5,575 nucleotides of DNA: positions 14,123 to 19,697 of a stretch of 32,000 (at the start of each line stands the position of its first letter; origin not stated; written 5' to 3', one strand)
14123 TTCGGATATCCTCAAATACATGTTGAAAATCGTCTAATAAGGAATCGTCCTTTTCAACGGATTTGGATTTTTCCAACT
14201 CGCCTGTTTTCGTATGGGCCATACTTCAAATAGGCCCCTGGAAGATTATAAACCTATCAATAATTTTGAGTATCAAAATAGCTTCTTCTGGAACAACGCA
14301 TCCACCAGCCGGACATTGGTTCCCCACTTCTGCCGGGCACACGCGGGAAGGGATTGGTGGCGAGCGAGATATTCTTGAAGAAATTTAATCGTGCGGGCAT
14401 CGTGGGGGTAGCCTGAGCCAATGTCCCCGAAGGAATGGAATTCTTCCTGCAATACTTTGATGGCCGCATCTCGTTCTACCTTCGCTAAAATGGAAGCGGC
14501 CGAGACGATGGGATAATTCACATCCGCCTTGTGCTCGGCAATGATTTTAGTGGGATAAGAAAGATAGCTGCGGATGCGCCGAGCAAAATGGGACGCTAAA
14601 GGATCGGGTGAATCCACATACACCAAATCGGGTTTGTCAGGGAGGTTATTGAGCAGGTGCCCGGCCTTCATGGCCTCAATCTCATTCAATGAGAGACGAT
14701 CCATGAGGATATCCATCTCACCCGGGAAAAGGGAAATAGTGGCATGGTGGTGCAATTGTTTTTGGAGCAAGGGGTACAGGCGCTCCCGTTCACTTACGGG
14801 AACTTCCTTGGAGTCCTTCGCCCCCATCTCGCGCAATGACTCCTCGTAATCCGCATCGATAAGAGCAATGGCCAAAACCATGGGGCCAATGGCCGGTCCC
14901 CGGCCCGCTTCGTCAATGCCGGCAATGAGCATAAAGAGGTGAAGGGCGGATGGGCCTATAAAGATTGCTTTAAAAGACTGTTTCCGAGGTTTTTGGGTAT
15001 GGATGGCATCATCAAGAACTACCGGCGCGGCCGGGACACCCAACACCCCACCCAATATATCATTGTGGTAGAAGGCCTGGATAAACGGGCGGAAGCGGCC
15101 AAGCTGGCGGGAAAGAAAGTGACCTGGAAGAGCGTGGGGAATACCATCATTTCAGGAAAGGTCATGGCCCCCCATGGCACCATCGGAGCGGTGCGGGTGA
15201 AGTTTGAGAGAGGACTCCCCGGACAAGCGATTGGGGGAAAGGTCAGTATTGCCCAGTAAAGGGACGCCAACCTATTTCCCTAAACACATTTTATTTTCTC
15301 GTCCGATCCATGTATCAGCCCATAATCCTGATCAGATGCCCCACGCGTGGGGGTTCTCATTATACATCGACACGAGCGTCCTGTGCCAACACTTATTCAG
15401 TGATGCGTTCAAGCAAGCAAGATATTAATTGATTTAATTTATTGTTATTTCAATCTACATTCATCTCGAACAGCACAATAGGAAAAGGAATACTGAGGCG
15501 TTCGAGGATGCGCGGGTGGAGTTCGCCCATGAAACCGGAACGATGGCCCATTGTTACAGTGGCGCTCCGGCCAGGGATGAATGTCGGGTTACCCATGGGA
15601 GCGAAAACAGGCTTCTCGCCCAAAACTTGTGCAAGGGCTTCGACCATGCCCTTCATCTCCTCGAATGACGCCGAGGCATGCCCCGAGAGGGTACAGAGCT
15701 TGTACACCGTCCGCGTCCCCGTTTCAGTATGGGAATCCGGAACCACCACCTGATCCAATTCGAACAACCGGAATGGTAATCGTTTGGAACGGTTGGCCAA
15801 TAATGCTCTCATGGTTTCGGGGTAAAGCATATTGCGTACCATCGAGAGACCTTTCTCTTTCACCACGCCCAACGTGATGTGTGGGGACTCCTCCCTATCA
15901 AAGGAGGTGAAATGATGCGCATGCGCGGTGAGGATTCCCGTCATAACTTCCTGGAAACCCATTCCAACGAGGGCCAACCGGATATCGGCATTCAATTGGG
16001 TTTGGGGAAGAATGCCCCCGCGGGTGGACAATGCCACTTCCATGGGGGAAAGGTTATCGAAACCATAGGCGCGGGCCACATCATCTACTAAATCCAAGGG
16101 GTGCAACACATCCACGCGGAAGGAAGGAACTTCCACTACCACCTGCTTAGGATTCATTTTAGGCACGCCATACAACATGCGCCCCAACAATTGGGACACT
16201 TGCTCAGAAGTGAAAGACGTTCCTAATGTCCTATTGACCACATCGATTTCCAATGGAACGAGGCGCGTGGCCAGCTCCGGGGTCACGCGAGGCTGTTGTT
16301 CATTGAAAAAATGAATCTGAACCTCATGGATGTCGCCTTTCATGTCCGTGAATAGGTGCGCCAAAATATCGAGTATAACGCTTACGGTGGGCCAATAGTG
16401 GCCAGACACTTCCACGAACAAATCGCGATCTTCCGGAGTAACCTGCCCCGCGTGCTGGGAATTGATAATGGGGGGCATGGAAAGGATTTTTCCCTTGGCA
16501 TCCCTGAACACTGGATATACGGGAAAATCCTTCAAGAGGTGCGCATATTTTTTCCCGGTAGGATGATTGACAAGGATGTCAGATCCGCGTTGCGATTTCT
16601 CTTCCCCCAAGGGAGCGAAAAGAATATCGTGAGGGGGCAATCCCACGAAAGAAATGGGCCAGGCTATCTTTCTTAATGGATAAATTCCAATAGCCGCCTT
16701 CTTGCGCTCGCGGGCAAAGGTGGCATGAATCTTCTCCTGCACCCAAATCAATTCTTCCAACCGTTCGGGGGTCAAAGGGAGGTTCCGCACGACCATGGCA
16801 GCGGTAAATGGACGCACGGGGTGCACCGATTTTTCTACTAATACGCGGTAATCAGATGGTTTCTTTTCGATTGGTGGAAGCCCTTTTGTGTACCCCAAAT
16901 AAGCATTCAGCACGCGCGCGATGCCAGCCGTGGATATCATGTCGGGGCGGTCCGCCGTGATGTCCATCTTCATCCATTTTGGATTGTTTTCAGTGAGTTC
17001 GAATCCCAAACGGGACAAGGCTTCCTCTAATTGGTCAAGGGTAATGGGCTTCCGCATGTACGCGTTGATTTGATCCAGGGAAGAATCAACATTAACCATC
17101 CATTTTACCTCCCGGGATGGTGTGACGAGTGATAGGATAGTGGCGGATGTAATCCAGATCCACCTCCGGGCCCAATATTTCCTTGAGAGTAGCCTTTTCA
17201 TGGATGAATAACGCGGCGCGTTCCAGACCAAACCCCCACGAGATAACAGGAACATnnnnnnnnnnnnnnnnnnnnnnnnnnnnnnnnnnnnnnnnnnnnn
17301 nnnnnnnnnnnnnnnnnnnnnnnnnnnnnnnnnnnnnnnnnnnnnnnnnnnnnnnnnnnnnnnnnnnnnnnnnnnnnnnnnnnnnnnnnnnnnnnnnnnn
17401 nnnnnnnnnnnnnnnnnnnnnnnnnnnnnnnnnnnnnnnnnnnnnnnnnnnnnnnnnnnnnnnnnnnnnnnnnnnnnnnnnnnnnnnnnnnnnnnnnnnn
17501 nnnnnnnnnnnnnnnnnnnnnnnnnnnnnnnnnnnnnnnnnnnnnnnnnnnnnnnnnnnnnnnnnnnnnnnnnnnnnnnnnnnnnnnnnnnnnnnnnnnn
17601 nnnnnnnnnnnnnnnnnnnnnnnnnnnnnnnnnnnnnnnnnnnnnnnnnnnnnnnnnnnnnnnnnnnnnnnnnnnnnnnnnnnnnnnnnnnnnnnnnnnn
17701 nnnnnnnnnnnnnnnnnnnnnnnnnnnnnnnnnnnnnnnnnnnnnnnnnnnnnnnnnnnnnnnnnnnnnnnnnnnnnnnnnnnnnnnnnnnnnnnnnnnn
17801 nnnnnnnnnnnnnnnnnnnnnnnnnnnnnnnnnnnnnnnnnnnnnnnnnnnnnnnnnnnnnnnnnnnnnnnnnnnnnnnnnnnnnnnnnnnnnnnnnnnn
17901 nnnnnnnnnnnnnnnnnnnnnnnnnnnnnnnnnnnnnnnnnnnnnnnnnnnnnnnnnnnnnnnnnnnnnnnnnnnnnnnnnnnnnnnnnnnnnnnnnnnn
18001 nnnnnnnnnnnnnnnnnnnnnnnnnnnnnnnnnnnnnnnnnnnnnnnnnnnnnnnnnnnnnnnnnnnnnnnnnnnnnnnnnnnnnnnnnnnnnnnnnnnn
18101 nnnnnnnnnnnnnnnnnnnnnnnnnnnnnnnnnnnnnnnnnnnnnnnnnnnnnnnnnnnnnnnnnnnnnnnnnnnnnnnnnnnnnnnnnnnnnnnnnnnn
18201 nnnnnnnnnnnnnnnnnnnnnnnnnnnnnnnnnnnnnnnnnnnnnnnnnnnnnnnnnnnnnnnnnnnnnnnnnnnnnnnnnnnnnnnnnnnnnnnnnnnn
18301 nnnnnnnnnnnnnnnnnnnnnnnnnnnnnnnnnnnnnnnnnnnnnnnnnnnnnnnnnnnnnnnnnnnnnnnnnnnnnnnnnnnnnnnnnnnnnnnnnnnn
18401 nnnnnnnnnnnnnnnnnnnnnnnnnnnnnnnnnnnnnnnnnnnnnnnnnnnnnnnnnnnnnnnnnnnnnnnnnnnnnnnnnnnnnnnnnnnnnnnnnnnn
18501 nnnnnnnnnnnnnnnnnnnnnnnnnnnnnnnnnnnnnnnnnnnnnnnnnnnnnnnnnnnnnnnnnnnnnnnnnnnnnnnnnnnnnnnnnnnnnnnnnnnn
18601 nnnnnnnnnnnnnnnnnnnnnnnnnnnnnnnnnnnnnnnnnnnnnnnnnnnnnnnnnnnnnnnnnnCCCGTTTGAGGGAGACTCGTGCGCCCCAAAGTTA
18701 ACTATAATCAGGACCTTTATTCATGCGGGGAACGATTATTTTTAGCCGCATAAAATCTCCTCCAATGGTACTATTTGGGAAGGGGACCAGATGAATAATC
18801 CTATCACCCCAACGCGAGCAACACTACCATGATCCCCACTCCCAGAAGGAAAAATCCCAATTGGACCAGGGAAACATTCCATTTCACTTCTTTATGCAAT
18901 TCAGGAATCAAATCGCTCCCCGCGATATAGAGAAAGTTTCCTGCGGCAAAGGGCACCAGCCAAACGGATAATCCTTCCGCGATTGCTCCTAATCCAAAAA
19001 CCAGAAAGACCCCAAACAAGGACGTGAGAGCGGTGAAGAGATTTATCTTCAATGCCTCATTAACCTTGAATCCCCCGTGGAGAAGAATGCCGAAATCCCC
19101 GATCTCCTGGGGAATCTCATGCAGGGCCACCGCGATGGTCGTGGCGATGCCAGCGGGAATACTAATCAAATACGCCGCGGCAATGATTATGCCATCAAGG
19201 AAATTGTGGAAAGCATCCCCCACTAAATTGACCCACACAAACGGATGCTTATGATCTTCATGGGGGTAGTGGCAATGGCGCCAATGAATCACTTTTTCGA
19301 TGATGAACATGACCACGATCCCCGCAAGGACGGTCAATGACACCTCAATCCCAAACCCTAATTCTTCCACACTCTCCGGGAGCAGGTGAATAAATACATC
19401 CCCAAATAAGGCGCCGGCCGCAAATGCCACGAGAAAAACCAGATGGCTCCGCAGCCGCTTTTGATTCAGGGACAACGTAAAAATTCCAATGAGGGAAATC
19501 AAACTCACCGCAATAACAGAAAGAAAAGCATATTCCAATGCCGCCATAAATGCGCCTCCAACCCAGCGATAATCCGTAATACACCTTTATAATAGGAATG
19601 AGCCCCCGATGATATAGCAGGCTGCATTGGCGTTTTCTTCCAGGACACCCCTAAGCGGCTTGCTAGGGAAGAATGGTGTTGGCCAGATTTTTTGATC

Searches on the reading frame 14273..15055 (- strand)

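Call 82: search_protein_families(library=pfam, proteins=[window:14273-15055:-], max_evalue=0.001)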
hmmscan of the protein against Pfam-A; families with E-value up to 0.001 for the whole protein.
window:14273-15055:- (260 aa): 1 family
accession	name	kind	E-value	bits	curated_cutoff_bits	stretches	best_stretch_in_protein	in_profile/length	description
PF01351.25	RNase_HII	-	5e-44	151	25.8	1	45-246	1-198/199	Ribonuclease HII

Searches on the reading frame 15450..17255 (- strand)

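Call 83: search_protein_families(library=pfam, proteins=[window:15450-17255:-], max_evalue=0.001)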
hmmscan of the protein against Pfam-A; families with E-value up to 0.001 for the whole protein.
window:15450-17255:- (601 aa): 3 families
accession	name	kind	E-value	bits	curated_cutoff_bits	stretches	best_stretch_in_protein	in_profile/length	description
PF17759.6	tRNA_synthFbeta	-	6.5e-31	107.9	22.4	1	411-599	11-213/214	Phenylalanyl tRNA synthetase beta chain CLM domain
PF03484.21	B5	-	2.6e-23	82.4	28.6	1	334-399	2-67/67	tRNA synthetase B5 domain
PF18262.7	PhetRS_B1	-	8.7e-05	23.1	26.8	0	88-121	49-82/83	Phe-tRNA synthetase beta subunit B1 domain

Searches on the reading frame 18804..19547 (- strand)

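Call 83: search_protein_families(library=pfam, proteins=[window:18804-19547:-], max_evalue=0.001)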
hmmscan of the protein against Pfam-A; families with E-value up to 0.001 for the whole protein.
window:18804-19547:- (247 aa): 1 family
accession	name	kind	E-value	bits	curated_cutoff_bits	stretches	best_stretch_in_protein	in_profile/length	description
PF02535.28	Zip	-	3e-44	152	35.1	2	101-243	175-322/323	ZIP Zinc transporter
